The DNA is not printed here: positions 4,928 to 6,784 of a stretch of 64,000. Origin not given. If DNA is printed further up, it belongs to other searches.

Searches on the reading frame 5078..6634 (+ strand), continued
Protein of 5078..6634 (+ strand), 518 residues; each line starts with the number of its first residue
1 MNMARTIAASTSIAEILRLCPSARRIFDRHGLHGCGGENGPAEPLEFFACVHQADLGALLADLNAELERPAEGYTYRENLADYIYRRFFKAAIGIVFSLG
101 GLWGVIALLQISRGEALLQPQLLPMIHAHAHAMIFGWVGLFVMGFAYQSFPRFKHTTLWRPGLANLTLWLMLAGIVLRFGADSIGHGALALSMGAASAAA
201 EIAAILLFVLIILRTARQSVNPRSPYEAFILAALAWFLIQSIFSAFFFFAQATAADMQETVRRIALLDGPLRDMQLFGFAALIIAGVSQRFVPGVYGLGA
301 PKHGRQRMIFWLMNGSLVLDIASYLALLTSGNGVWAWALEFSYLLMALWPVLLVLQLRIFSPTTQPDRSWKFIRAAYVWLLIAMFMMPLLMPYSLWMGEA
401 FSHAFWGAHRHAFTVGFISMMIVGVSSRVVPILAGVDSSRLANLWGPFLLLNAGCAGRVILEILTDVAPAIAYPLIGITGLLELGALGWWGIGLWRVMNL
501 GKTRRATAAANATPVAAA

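Call 31: search_solved_structures(query=L012:9624-10322:-, max_evalue=0.001, show_alignments=2)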
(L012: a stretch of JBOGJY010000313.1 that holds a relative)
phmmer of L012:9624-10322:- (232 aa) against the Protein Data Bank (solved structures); distinct sequences matched with E-value up to 0.001: 101 (the best 60 are shown).
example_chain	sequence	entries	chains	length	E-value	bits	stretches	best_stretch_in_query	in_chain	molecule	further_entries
3h3u_A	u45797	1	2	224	2.5e-30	108.7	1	18-224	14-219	PROBABLE TRANSCRIPTIONAL REGULATORY PROTEIN (PROBABLY CRP/FNR-FAMILY)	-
3mzh_A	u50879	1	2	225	2.5e-30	108.7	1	18-224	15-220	PROBABLE TRANSCRIPTIONAL REGULATORY PROTEIN (PROBABLY CRP/FNR-FAMILY)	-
3d0s_A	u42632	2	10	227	2.6e-30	108.7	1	18-224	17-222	TRANSCRIPTIONAL REGULATORY PROTEIN | PROBABLE TRANSCRIPTIONAL REGULATORY PROTEIN (PROBABLY CRP/ FNR-FAMILY)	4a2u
3i54_A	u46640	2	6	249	3.6e-30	108.2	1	18-224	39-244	Transcriptional regulator, Crp/Fnr family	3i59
4cyd_A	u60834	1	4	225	2.6e-27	98.9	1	24-224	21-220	PROBABLE TRANSCRIPTION REGULATOR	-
4byy_A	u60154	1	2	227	2.6e-27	98.8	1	24-224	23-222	TRANSCRIPTIONAL REGULATOR, CRP/FNR FAMILY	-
3r6s_A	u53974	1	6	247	3.4e-27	98.5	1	24-224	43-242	transcription regulator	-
4ev0_A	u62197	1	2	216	1.1e-24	90.3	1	10-218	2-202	Transcription regulator, Crp family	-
3dkw_A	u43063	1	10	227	6.1e-24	87.8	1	14-225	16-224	DNR protein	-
7ets_A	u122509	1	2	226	2.2e-23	86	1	35-214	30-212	Crp/Fnr family transcriptional regulator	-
3h3z_A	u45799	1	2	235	3.5e-21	78.8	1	17-208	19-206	Cyclic nucleotide-binding protein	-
3fx3_A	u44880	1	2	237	3.6e-21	78.8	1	17-208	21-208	Cyclic nucleotide-binding protein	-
2pqq_A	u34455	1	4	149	1e-20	77.3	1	10-148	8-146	Putative transcriptional regulator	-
4bh9_A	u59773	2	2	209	1.3e-18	70.4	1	28-215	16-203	cAMP-activated global transcriptional regulator CRP | CAMP RECEPTOR PROTEIN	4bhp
1hw5_A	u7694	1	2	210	3.5e-18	69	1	28-215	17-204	CATABOLITE GENE ACTIVATOR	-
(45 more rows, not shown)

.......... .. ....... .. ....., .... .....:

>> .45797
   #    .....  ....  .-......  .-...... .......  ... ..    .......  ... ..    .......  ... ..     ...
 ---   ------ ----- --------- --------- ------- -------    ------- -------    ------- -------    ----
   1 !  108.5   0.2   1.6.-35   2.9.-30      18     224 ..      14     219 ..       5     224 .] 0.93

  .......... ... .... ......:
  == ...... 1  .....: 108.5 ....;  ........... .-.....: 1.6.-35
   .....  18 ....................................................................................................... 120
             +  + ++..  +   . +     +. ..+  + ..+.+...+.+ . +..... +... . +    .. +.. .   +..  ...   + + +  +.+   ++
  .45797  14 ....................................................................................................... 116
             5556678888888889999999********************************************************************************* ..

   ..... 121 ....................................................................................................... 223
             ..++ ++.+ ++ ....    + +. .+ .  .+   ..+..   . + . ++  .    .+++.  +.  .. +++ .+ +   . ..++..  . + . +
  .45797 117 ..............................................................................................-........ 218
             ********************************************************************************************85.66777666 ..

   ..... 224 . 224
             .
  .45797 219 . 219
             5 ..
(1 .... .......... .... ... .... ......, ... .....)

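Call 39: find_homologous_proteins(query=L012:9624-10322:-, max_evalue=1e-30)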
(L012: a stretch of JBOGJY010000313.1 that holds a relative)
Query L012:9624-10322:- (232 aa): 2037 proteins with E <= 1e-30 among 3997 candidates; the best 120 are listed.
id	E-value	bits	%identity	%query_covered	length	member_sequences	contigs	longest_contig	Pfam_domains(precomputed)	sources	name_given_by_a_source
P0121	4.9e-142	488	100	100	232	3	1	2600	PF13545.13,PF00027.36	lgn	-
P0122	6.6e-94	331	69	98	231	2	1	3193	PF13545.13,PF00027.36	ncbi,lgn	ncbi:MAG: Crp/Fnr family transcriptional regulator [Terriglobia bacterium]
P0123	8.5e-93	328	68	97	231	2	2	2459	PF13545.13,PF00027.36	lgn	-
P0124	1.3e-92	327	68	97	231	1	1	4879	PF13545.13,PF00027.36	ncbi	-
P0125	8.2e-92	324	67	97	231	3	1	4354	PF13545.13,PF00027.36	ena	-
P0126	1.8e-90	320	67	96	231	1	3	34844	PF13545.13,PF00027.36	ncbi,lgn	-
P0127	1.8e-90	320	69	96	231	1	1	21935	PF13545.13,PF00027.36,PF00325.27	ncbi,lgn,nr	ncbi:MAG TPA: Crp/Fnr family transcriptional regulator [Terriglobia bacterium]|nr:Crp/Fnr family tra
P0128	2.2e-90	320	68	95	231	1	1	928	PF13545.13,PF00027.36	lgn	-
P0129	4.6e-90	319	67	96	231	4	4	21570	PF13545.13,PF00027.36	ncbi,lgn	-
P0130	5.4e-90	318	65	99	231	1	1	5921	PF13545.13,PF00027.36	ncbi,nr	ncbi:MAG: Crp/Fnr family transcriptional regulator [Acidobacteriota bacterium]|nr:Crp/Fnr family tra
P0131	9.3e-90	318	66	97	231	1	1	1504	PF13545.13,PF00027.36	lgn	-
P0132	2.0e-89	317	66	97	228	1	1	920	PF13545.13,PF00027.36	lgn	-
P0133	5.3e-89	315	65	97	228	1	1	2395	PF13545.13,PF00027.36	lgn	-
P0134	1.5e-88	314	65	97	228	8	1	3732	PF13545.13,PF00027.36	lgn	-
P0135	5.6e-88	312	67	96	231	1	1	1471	PF13545.13,PF00027.36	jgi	jgi:CRP/FNR family cyclic AMP-dependent transcriptional regulator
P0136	8.4e-88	311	67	95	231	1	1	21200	PF13545.13,PF00027.36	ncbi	-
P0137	8.6e-88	311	66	99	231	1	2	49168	PF13545.13,PF00027.36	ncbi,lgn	-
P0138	9.3e-88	311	67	96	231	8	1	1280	PF13545.13,PF00027.36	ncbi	-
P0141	9.6e-87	308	65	99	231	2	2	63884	PF13545.13,PF00027.36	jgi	jgi:CRP/FNR family cyclic AMP-dependent transcriptional regulator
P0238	4.1e-75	270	59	93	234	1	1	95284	PF13545.13,PF00027.36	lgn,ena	-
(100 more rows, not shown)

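Call 45: find_encoding_contigs(protein=P0126, flank=6000, max_places=4)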
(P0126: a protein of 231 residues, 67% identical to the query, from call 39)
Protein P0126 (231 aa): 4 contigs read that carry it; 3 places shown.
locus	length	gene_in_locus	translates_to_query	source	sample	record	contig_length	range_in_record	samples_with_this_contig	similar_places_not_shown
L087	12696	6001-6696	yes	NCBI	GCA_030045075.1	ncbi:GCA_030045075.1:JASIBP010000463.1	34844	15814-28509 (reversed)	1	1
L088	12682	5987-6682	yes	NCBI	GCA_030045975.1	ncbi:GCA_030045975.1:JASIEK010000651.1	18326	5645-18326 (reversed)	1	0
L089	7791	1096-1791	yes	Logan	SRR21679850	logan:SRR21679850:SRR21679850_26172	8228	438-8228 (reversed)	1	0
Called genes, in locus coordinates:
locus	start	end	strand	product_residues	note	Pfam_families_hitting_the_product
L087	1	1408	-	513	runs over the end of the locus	PF05681:Fumerase, PF05683:Fumerase_C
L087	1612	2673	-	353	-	PF04055:Radical_SAM, PF13353:Fer4_12 (weak)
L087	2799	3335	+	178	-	PF08433:KTI12, PF13238:AAA_18, PF13671:AAA_33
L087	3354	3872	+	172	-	PF11138:DUF2911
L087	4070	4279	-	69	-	-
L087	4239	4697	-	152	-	-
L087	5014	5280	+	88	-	PF21956:DUF6922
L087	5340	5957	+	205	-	PF08843:AbiEii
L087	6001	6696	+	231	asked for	PF00027:cNMP_binding, PF13545:HTH_Crp_2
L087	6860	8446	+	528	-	PF00115:COX1 (weak), PF05940:NnrS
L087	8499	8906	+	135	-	-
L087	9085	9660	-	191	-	PF02663:FmdE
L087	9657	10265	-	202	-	PF12804:NTP_transf_3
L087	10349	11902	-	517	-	PF05940:NnrS, PF00115:COX1 (weak)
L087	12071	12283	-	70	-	PF04405:ScdA_N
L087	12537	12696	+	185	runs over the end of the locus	PF01814:Hemerythrin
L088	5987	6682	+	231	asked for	PF00027:cNMP_binding, PF13545:HTH_Crp_2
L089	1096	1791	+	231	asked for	PF00027:cNMP_binding, PF13545:HTH_Crp_2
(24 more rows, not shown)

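Call 46: find_encoding_contigs(protein=P0137, flank=6000, max_places=4)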
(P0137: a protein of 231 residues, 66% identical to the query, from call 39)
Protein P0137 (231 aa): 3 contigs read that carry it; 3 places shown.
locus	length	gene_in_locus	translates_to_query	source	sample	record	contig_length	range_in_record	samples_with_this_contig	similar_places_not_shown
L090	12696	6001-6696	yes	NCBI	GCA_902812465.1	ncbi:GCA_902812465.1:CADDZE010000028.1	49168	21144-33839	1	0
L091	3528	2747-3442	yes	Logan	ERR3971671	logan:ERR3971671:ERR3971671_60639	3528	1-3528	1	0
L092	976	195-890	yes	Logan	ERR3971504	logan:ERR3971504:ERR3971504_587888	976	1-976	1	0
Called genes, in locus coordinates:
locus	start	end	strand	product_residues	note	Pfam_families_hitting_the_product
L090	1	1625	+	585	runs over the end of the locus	PF07969:Amidohydro_3 (faint), PF01979:Amidohydro_1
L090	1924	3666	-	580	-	PF14827:dCache_3 (weak), PF00672:HAMP, PF00512:HisKA, PF02518:HATPase_c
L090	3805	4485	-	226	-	PF00072:Response_reg, PF00486:Trans_reg_C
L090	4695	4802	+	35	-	-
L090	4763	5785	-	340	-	PF08450:SGL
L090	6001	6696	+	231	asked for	PF00027:cNMP_binding, PF13545:HTH_Crp_2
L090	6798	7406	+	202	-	-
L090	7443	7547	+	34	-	-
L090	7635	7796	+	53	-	-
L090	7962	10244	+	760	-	PF22085:NorB_cytochrome_c-like, PF00115:COX1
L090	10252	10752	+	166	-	PF13751:DDE_Tnp_1_6 (weak)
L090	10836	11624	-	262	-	PF19567:CpsB_CapC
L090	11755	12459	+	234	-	-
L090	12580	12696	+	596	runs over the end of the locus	PF01839:FG-GAP (faint), PF13517:FG-GAP_3, PF07593:UnbV_ASPIC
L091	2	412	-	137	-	?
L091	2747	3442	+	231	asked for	PF00027:cNMP_binding, PF13545:HTH_Crp_2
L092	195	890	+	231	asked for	PF00027:cNMP_binding, PF13545:HTH_Crp_2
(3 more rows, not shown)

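Call 56: find_encoding_contigs(protein=P0124, flank=5000, max_places=3)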
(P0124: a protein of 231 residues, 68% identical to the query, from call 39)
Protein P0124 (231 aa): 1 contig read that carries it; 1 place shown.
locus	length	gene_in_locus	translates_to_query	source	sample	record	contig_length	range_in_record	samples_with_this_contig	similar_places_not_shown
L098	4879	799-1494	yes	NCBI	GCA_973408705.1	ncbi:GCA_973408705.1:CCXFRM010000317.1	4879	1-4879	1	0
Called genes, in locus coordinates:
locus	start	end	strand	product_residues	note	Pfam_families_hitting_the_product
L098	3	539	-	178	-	?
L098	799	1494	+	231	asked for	PF00027:cNMP_binding, PF13545:HTH_Crp_2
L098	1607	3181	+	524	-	PF00115:COX1 (weak), PF05940:NnrS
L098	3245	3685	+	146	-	-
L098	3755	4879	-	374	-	?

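Call 57: find_encoding_contigs(protein=P0136, flank=5000, max_places=3)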
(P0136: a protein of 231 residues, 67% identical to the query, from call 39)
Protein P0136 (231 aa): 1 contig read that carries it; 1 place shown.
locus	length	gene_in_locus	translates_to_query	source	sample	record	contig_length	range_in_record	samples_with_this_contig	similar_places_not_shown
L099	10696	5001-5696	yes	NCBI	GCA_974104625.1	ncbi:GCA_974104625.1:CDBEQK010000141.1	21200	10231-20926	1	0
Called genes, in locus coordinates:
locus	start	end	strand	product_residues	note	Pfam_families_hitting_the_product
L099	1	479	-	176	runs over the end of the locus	PF03918:CcmH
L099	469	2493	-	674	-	PF01578:Cytochrom_C_asm, PF16327:CcmF_C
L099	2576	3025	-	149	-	PF03100:CcmE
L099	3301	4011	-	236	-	PF06966:DUF1295, PF02544:Steroid_dh, PF04140:ICMT, PF04191:PEMT, PF01222:ERG4_ERG24 (weak)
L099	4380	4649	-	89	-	-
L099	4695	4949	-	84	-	-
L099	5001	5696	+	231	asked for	PF00027:cNMP_binding, PF13545:HTH_Crp_2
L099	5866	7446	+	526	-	PF00115:COX1 (weak), PF05940:NnrS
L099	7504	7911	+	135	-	-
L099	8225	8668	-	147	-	PF12804:NTP_transf_3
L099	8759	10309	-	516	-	PF05940:NnrS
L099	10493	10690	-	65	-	PF04405:ScdA_N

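Call 58: find_encoding_contigs(protein=P0138, flank=5000, max_places=3)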
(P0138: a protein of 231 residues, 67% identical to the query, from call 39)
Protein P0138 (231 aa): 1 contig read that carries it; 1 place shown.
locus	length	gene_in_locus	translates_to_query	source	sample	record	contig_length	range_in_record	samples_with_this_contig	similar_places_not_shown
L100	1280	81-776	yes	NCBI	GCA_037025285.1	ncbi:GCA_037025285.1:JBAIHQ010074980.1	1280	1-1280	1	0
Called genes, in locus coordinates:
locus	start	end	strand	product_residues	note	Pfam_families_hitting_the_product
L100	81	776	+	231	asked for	PF00027:cNMP_binding, PF13545:HTH_Crp_2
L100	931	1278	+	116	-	?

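Call 65: find_encoding_contigs(protein=P0238, flank=6000, max_places=4)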
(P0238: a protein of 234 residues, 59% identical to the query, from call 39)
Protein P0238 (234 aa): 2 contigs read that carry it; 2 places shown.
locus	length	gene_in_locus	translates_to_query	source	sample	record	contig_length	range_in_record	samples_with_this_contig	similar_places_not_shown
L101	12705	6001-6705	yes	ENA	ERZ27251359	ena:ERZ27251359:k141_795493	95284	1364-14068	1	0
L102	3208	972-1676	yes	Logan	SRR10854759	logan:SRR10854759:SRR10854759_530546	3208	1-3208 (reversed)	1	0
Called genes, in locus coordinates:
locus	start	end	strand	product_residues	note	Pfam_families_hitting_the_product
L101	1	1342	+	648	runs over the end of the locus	PF00330:Aconitase, PF00694:Aconitase_C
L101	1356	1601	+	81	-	-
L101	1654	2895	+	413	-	PF00180:Iso_dh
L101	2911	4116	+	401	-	PF06857:ACP, PF03328:HpcH_HpaI, PF15617:C-C_Bond_Lyase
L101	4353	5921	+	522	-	PF04223:CitF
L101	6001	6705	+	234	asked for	PF00027:cNMP_binding, PF13545:HTH_Crp_2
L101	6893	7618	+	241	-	PF04405:ScdA_N, PF01814:Hemerythrin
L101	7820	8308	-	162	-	PF07963:N_methyl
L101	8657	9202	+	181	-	-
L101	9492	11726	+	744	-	PF00069:Pkinase, PF03109:ABC1 (faint), PF07714:PK_Tyr_Ser-Thr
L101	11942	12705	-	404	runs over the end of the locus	PF07719:TPR_2 (faint)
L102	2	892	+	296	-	?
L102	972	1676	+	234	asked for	PF00027:cNMP_binding, PF13545:HTH_Crp_2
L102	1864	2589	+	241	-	PF04405:ScdA_N, PF01814:Hemerythrin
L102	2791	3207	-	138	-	?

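Call 66: find_encoding_contigs(protein=P0141, flank=6000, max_places=4)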
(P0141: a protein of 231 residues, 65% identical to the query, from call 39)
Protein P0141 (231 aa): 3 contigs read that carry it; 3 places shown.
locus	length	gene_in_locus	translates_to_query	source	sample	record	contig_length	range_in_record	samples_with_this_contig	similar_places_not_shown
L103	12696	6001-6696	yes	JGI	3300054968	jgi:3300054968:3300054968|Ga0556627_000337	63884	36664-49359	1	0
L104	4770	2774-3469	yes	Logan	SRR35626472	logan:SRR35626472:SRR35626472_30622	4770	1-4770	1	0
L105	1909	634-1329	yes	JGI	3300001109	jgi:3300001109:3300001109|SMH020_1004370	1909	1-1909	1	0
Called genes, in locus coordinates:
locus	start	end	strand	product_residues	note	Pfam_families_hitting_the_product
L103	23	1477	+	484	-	PF07969:Amidohydro_3 (faint), PF01979:Amidohydro_1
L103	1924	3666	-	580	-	PF14827:dCache_3 (weak), PF00672:HAMP, PF00512:HisKA, PF02518:HATPase_c, PF13581:HATPase_c_2 (faint)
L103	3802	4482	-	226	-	PF00072:Response_reg, PF00486:Trans_reg_C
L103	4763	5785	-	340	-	PF08450:SGL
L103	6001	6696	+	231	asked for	PF00027:cNMP_binding, PF13545:HTH_Crp_2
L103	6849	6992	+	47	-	-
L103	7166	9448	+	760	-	PF22085:NorB_cytochrome_c-like, PF00115:COX1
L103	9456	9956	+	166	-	PF13751:DDE_Tnp_1_6 (faint)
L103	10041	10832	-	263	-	PF19567:CpsB_CapC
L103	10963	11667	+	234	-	-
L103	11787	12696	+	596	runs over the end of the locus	PF01839:FG-GAP (faint), PF13517:FG-GAP_3, PF07593:UnbV_ASPIC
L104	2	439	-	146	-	?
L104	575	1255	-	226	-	PF00072:Response_reg, PF00486:Trans_reg_C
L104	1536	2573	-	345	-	PF08450:SGL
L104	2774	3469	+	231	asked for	PF00027:cNMP_binding, PF13545:HTH_Crp_2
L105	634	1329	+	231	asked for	PF00027:cNMP_binding, PF13545:HTH_Crp_2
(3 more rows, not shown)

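Call 70: search_protein_families(library=pfam, proteins=[L019:14748-15650:+, L022:12377-13945:+, L011:2257-2697:+, L062:6960-7430:+, L062:7260-7808:-, L027:596-895:+, L090:6798-7406:+, L012:7673-7909:+, L087:8499-8906:+, L050:7121-7828:-], max_evalue=0.001)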
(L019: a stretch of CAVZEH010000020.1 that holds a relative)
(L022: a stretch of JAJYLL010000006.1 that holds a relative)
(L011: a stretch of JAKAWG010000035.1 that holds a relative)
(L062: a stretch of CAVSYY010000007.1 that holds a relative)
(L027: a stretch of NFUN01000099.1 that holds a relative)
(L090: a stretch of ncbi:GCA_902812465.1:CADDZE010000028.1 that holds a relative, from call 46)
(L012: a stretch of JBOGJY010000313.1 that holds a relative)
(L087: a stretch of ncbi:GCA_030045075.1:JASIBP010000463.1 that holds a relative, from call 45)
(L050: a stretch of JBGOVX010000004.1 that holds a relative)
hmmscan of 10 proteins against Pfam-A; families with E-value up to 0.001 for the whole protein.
L019:14748-15650:+ (300 aa): 1 family
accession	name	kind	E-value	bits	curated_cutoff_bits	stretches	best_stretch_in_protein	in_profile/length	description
PF00923.25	TAL_FSA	-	3.1e-43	148.6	27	1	15-293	3-282/285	Transaldolase/Fructose-6-phosphate aldolase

L022:12377-13945:+ (522 aa): 1 family
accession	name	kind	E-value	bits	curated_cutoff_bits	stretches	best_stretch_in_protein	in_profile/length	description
PF07681.17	DoxX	-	4.4e-05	24.5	23.6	1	23-110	2-77/85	DoxX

L011:2257-2697:+ (146 aa): 1 family
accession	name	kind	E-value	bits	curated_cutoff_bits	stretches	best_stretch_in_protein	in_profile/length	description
PF04405.19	ScdA_N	-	6.2e-09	35.8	32.5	1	8-59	3-54/56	Domain of Unknown function (DUF542)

L062:6960-7430:+ (156 aa): 0 families

L062:7260-7808:- (182 aa): 1 family
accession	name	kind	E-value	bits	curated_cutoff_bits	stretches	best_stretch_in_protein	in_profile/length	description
PF00027.35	cNMP_binding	-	1.5e-14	54.2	27.5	1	50-127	6-86/89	Cyclic nucleotide-binding domain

L027:596-895:+ (99 aa): 0 families

L090:6798-7406:+ (202 aa): 1 family
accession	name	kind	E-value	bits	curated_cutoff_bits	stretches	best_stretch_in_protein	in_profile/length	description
PF00115.25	COX1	-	0.00023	20.6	34.8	1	59-162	308-411/436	Cytochrome C and Quinol oxidase polypeptide I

L012:7673-7909:+ (78 aa): 1 family
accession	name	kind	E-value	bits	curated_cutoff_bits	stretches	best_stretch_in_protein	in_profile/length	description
PF04405.19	ScdA_N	-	1.9e-10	40.7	32.5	1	24-57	2-35/56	Domain of Unknown function (DUF542)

L087:8499-8906:+ (135 aa): 0 families

L050:7121-7828:- (235 aa): 1 family
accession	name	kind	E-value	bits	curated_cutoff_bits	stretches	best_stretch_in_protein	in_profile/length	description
PF12804.13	NTP_transf_3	-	6.7e-38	130.8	27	1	42-191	1-156/160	MobA-like NTP transferase domain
